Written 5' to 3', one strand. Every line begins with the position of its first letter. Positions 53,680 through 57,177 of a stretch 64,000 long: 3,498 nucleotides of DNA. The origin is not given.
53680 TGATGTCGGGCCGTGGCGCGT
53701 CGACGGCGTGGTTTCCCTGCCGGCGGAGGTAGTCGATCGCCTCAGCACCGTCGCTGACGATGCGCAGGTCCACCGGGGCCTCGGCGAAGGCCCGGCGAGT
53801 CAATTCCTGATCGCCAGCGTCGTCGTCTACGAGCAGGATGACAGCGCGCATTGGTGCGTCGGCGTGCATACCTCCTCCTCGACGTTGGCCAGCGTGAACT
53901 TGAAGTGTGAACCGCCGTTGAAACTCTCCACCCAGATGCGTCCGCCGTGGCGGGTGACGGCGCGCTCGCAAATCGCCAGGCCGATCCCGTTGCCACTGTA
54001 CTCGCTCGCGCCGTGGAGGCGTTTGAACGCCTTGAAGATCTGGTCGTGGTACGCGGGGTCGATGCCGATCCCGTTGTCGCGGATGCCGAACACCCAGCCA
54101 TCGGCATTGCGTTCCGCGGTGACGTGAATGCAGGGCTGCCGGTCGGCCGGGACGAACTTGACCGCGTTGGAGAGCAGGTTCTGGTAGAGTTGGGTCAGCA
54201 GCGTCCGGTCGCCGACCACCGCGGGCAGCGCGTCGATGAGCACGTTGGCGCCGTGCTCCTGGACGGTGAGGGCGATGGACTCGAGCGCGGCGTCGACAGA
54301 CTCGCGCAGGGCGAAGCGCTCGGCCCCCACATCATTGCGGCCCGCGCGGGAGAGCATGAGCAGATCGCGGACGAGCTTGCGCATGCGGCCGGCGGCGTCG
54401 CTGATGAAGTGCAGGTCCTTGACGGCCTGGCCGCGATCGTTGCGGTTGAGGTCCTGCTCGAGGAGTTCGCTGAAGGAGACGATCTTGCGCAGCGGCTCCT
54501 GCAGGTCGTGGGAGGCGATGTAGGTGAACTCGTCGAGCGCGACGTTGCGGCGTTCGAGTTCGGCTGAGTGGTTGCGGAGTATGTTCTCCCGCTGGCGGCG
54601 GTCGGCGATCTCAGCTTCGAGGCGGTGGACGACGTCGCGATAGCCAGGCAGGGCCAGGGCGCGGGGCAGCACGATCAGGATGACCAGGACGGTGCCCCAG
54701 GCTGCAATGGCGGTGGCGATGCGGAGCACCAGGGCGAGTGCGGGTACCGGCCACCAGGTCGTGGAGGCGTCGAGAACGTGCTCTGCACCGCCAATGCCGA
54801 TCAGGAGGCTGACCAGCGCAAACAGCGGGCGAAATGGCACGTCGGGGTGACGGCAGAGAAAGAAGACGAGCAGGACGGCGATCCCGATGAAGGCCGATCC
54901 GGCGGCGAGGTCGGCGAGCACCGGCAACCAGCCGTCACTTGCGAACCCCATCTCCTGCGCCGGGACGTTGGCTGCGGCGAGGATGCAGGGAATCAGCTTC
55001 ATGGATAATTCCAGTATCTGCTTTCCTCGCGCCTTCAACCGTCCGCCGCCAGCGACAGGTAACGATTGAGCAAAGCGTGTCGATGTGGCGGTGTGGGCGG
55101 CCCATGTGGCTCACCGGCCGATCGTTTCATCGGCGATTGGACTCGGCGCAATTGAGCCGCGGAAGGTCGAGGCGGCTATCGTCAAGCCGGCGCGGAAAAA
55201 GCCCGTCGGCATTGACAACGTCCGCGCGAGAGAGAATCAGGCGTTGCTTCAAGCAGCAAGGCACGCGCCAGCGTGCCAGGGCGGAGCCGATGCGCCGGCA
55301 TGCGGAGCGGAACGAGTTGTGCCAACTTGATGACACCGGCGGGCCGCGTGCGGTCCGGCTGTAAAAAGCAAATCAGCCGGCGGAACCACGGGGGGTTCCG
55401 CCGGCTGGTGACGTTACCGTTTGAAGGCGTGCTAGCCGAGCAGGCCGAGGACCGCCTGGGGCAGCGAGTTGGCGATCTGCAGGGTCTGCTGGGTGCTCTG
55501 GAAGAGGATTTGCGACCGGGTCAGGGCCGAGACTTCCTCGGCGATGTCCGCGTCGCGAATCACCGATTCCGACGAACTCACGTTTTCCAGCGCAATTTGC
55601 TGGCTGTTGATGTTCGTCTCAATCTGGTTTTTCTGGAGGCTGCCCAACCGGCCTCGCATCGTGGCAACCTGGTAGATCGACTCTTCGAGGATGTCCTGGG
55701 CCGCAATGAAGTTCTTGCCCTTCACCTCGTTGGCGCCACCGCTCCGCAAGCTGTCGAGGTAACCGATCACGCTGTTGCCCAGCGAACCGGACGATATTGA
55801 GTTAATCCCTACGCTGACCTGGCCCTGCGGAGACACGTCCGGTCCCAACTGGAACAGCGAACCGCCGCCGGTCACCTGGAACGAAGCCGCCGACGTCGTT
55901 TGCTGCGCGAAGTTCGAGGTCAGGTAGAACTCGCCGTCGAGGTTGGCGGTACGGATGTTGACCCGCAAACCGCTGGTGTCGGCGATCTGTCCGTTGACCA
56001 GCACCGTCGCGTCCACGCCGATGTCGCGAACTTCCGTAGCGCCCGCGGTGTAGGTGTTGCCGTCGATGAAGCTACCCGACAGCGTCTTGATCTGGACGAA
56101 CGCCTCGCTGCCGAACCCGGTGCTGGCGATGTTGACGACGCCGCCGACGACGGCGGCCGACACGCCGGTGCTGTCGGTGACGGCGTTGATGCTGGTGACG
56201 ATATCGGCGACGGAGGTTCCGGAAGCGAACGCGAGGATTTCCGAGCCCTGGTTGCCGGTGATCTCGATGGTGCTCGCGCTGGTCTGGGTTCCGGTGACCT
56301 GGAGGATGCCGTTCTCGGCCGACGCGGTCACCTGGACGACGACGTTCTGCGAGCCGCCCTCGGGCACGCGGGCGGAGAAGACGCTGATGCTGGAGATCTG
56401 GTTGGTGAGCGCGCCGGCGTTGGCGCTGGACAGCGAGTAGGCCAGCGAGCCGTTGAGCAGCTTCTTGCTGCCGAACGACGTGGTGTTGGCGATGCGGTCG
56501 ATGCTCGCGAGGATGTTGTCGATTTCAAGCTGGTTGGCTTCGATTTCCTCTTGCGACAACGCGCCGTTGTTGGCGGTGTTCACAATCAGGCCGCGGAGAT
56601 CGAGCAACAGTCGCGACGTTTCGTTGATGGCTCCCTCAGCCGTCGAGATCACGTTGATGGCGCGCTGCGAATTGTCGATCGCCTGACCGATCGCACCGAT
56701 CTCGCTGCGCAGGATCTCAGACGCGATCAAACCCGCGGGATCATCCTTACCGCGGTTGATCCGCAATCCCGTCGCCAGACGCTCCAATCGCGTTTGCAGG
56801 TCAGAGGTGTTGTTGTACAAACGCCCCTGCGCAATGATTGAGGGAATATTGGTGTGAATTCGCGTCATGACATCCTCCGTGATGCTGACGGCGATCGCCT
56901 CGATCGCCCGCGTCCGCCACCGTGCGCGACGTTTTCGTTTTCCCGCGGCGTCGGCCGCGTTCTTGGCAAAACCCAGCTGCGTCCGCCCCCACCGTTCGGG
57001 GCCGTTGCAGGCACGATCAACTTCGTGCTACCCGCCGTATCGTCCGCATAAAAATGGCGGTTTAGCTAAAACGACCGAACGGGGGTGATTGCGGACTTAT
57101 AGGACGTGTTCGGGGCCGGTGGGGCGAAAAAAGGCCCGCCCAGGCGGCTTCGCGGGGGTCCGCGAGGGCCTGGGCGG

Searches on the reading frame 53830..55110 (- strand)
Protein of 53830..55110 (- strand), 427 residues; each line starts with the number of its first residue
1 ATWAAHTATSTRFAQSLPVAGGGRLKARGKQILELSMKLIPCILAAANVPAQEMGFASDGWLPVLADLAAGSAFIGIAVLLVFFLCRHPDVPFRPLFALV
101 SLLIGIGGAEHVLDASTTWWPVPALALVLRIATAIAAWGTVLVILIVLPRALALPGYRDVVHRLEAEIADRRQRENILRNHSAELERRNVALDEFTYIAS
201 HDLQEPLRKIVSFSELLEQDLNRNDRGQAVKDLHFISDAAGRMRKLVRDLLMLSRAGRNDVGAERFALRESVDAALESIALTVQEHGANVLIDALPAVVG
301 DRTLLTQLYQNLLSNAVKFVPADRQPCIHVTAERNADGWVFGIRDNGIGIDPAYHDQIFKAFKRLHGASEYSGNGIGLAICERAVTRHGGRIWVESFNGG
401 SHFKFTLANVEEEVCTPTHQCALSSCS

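Call 42: search_protein_families(library=pfam, proteins=[window:53830-55110:-], max_evalue=0.001)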
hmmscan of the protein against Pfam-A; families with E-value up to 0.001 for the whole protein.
window:53830-55110:- (427 aa): 3 families
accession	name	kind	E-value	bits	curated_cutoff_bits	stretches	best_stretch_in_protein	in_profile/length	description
PF02518.31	HATPase_c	-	3.3e-25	89.1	26.4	1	300-407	1-107/111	Histidine kinase-, DNA gyrase B-, and HSP90-like ATPase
PF25487.1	ETR1_N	-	1e-17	64.6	27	1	60-154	3-97/97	Ethylene receptor 1-like, N-terminal domain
PF00512.31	HisKA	-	1.4e-09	38.3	26.9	1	192-257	2-64/66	His Kinase A (phospho-acceptor) domain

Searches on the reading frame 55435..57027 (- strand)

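Call 42: search_protein_families(library=pfam, proteins=[window:55435-57027:-], max_evalue=0.001)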
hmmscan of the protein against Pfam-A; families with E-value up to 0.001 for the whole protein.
window:55435-57027:- (531 aa): 3 families
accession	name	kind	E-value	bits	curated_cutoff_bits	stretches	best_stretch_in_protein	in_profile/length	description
PF00669.25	Flagellin_N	-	2.8e-30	105.6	26.6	1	57-194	1-137/139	Bacterial flagellin N-terminal helical region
PF00700.27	Flagellin_C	-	8.6e-14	52.1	23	1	445-530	2-86/86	Bacterial flagellin C-terminal helical region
PF07196.18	Flagellin_IN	-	1.7e-07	31.7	22.7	1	253-303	1-54/55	Flagellin hook IN motif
